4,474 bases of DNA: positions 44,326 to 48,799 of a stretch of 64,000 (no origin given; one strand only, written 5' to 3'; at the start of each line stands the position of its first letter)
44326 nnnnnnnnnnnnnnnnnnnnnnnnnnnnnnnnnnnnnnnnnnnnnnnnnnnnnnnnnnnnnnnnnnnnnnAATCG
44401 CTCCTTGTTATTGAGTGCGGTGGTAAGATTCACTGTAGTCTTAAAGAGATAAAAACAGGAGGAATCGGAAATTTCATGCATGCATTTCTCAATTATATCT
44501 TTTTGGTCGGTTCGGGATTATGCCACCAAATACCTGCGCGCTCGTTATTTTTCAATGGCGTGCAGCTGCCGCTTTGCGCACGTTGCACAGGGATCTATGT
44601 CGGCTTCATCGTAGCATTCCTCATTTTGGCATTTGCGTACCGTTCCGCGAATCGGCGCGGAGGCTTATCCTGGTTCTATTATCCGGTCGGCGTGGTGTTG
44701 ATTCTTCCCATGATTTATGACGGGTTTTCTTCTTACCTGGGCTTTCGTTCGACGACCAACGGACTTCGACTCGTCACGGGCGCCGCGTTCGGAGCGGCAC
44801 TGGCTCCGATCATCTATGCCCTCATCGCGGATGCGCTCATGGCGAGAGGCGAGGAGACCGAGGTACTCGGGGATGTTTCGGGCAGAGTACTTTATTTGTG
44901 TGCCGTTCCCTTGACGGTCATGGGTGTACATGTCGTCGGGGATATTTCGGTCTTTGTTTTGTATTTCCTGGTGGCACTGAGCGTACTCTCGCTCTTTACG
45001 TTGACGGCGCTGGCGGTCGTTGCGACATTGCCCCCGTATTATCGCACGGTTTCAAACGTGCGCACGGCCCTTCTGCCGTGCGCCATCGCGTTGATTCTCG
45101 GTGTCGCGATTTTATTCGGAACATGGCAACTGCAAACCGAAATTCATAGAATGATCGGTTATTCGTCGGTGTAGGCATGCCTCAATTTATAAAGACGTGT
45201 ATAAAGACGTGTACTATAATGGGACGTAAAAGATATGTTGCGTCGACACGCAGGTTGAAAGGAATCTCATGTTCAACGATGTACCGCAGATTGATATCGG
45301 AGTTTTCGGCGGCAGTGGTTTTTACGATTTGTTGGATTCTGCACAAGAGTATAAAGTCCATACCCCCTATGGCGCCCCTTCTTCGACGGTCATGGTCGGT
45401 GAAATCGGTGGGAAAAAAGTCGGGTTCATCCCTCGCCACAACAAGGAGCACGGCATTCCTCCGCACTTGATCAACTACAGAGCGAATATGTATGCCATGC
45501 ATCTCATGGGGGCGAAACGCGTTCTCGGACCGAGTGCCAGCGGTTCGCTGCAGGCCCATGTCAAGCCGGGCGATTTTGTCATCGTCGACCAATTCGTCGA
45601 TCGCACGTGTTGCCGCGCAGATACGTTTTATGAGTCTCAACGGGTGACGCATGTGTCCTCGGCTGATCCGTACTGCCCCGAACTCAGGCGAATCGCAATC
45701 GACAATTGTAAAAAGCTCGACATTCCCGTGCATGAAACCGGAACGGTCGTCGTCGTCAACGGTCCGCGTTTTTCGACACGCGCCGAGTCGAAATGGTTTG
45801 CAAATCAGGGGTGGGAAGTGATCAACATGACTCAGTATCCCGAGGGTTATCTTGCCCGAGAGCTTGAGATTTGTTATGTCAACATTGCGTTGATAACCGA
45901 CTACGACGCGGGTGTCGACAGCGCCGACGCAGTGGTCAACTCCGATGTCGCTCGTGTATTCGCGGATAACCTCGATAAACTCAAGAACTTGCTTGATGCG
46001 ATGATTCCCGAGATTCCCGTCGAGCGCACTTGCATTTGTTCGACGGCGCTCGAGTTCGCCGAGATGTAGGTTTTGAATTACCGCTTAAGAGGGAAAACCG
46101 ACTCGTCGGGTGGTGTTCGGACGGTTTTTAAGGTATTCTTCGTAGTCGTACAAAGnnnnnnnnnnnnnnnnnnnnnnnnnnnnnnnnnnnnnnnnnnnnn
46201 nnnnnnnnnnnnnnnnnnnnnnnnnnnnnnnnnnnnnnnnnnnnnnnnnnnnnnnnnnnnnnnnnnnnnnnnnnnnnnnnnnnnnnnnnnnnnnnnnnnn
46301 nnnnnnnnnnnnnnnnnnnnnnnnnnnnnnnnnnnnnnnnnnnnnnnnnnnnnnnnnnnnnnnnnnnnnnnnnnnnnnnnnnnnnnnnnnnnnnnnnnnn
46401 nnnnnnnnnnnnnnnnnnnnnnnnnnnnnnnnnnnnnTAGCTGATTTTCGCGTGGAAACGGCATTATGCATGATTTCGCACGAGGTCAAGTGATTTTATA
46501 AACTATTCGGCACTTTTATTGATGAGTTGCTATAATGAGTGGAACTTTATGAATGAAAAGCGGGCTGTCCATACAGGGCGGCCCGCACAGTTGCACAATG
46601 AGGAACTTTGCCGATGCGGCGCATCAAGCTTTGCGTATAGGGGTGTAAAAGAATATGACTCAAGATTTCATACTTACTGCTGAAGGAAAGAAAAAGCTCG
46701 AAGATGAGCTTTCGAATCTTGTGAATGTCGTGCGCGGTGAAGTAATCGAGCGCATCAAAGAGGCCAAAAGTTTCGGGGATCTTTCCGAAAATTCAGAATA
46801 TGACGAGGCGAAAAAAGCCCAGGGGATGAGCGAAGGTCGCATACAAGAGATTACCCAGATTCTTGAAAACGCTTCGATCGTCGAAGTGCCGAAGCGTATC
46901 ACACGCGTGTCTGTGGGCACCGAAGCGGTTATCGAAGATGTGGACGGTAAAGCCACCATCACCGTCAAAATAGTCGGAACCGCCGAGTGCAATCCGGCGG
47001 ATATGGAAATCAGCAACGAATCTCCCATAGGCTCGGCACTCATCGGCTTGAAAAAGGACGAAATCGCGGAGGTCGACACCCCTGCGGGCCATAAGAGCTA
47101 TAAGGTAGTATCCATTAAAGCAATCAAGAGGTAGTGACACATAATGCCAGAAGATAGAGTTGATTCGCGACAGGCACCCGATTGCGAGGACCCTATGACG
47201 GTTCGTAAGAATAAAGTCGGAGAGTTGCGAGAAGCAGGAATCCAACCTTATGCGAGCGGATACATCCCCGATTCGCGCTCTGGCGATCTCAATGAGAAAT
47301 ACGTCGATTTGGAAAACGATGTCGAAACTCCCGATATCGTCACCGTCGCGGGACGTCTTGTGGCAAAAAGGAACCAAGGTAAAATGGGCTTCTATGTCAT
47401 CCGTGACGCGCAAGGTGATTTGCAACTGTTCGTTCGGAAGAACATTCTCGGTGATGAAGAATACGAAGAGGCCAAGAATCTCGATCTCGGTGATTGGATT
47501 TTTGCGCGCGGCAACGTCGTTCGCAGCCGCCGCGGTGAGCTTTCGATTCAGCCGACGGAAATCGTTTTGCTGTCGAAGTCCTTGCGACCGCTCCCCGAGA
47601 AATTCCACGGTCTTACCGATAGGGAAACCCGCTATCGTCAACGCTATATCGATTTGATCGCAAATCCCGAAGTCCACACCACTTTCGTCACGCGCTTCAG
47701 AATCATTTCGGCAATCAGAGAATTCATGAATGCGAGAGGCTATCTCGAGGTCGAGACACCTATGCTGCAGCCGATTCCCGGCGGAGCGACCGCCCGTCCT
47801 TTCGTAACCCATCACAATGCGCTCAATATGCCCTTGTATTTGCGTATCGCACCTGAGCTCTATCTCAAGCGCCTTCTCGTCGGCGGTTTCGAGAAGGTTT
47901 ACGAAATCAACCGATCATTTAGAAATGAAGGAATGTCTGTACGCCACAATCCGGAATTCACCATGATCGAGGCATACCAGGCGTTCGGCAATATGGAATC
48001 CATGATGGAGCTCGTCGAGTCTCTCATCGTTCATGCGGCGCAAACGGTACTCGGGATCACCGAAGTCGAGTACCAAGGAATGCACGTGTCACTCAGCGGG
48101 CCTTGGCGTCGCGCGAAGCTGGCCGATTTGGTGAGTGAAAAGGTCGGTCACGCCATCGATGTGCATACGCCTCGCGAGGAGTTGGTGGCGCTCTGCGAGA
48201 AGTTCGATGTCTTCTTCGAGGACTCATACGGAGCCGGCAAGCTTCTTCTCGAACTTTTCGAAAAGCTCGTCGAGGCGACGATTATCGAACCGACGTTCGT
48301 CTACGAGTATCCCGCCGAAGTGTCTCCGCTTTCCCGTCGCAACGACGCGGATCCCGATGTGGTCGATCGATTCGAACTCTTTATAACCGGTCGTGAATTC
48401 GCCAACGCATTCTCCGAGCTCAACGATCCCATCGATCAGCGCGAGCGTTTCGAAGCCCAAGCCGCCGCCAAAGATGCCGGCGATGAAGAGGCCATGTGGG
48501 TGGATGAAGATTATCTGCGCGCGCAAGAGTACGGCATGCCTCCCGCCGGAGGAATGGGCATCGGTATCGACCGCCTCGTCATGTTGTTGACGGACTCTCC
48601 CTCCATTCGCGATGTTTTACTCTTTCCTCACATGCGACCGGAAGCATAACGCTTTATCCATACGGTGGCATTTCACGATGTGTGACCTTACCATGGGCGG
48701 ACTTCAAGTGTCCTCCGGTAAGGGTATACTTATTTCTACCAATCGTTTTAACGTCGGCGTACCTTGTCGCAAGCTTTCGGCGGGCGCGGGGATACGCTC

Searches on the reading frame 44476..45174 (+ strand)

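Call 56: search_protein_families(library=pfam, proteins=[window:44476-45174:+], max_evalue=0.00001)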
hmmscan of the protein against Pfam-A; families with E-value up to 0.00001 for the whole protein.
window:44476-45174:+ (232 aa): 1 family
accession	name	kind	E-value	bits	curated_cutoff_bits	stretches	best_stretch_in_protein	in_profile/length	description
PF09858.14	DUF2085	-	2.3e-27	95.7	25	1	16-110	1-88/90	Predicted membrane protein (DUF2085)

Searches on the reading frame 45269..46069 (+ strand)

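Call 56: search_protein_families(library=pfam, proteins=[window:45269-46069:+], max_evalue=0.00001)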
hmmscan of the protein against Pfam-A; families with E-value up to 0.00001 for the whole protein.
window:45269-46069:+ (266 aa): 1 family
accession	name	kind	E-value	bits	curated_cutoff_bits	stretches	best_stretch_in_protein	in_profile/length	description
PF01048.26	PNP_UDP_1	-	1.5e-42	146.1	25.1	1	9-246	1-232/233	Phosphorylase superfamily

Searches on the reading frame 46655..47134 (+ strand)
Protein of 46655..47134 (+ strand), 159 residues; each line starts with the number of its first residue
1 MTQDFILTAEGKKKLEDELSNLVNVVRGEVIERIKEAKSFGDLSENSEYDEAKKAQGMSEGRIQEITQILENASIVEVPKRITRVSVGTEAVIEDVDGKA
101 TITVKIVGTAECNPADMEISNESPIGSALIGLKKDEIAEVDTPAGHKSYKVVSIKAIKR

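Call 56: search_protein_families(library=pfam, proteins=[window:46655-47134:+], max_evalue=0.00001)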
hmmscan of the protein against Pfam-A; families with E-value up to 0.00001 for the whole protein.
window:46655-47134:+ (159 aa): 2 families
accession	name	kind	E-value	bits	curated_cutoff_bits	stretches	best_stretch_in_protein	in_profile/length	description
PF03449.20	GreA_GreB_N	-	7.7e-27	93.7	24.5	1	6-75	2-71/71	Transcription elongation factor, N-terminal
PF01272.25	GreA_GreB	-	9e-19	67.7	26.9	1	83-155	4-76/77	Transcription elongation factor, GreA/GreB, C-term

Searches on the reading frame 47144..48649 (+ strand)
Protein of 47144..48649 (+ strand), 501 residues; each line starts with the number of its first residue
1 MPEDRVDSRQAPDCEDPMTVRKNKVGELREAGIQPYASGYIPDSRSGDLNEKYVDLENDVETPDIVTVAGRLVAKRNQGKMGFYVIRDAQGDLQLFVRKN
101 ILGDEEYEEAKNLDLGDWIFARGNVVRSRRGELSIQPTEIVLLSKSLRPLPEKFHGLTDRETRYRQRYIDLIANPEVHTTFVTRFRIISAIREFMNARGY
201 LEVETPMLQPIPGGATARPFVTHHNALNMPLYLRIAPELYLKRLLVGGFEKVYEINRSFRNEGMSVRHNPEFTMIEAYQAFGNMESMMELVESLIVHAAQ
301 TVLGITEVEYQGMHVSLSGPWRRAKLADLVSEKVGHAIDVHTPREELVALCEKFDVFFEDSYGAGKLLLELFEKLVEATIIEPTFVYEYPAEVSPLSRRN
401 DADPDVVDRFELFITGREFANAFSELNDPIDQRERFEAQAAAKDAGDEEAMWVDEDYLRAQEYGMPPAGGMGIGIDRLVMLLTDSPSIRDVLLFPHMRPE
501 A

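Call 56: search_protein_families(library=pfam, proteins=[window:47144-48649:+], max_evalue=0.00001)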
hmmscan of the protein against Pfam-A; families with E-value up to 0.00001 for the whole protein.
window:47144-48649:+ (501 aa): 2 families
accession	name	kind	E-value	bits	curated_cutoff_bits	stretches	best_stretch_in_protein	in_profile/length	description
PF00152.25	tRNA-synt_2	-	1.8e-90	303.6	25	1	160-497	2-307/308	tRNA synthetases class II (D, K and N)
PF01336.31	tRNA_anti-codon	-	3.9e-16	59.2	27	1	66-143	1-75/75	OB-fold nucleic acid binding domain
